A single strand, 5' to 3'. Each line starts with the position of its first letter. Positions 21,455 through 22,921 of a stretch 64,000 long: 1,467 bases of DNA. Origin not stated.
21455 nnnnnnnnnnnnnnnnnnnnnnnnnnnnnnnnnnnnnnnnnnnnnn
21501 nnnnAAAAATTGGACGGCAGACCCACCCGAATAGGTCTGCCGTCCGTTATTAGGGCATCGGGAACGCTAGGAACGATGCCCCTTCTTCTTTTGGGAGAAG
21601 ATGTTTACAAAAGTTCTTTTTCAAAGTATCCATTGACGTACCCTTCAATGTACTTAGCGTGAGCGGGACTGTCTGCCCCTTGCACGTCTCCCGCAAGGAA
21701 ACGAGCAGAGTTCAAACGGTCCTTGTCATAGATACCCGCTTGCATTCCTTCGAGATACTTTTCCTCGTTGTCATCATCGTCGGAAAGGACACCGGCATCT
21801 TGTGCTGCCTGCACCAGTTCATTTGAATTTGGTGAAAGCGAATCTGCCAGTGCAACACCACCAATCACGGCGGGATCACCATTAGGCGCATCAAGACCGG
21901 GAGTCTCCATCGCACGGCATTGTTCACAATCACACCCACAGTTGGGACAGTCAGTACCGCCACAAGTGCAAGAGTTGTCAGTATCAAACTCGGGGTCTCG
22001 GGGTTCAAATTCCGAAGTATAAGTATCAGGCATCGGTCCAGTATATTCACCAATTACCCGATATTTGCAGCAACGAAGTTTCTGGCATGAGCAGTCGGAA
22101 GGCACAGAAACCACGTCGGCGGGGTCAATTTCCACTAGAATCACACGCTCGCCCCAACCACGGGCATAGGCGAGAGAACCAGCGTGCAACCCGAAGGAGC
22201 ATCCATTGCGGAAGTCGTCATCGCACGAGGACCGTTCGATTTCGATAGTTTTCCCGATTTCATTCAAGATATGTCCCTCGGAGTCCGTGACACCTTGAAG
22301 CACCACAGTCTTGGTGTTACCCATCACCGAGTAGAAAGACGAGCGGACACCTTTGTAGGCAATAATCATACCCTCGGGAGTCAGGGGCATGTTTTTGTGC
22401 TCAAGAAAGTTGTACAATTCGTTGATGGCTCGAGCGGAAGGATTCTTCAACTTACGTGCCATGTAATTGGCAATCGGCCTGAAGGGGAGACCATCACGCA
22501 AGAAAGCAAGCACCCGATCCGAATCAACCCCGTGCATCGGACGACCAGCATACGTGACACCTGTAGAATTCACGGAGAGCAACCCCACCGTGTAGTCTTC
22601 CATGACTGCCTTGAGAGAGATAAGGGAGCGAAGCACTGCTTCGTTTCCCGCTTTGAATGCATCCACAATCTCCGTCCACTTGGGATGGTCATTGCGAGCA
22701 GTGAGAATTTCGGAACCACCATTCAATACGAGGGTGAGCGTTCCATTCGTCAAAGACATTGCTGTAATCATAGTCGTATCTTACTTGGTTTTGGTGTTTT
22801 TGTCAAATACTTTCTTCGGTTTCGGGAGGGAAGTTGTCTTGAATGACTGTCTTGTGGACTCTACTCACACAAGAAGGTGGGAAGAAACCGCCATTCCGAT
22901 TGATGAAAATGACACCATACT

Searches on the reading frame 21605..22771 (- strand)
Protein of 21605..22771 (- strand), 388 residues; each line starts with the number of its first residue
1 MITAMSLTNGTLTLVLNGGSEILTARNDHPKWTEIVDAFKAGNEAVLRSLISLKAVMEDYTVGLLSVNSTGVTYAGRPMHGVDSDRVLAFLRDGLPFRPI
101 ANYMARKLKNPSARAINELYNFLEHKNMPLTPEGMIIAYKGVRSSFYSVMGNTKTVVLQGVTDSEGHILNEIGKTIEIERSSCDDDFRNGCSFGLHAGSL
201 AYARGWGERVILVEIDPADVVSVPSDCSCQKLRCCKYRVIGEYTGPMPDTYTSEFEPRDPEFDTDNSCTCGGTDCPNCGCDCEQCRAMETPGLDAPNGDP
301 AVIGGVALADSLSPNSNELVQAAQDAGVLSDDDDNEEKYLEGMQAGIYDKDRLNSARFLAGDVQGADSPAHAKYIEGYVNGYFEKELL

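Call 8: search_protein_families(library=pfam, proteins=[window:21605-22771:-])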
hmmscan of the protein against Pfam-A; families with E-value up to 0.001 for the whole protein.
window:21605-22771:- (388 aa): 0 families

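Call 46: search_protein_families(library=phrogs, proteins=[window:21605-22771:-], max_evalue=0.001)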
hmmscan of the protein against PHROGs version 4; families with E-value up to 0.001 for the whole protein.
window:21605-22771:- (388 aa): 5 families
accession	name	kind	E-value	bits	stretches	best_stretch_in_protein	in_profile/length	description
phrog_609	-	lysis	4.2e-50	171.7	1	6-246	820-1047/1055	RIIB lysis inhibitor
phrog_11221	-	lysis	3.6e-32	113.2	1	86-382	91-356/543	RIIB lysis inhibitor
phrog_3803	-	lysis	1e-29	105.1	1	13-245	289-514/530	RIIB lysis inhibitor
phrog_2886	-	lysis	8.7e-24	85.4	1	116-244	213-333/552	RIIB lysis inhibitor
phrog_36818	-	lysis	4.2e-23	82.8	1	100-245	10-147/163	RIIB lysis inhibitor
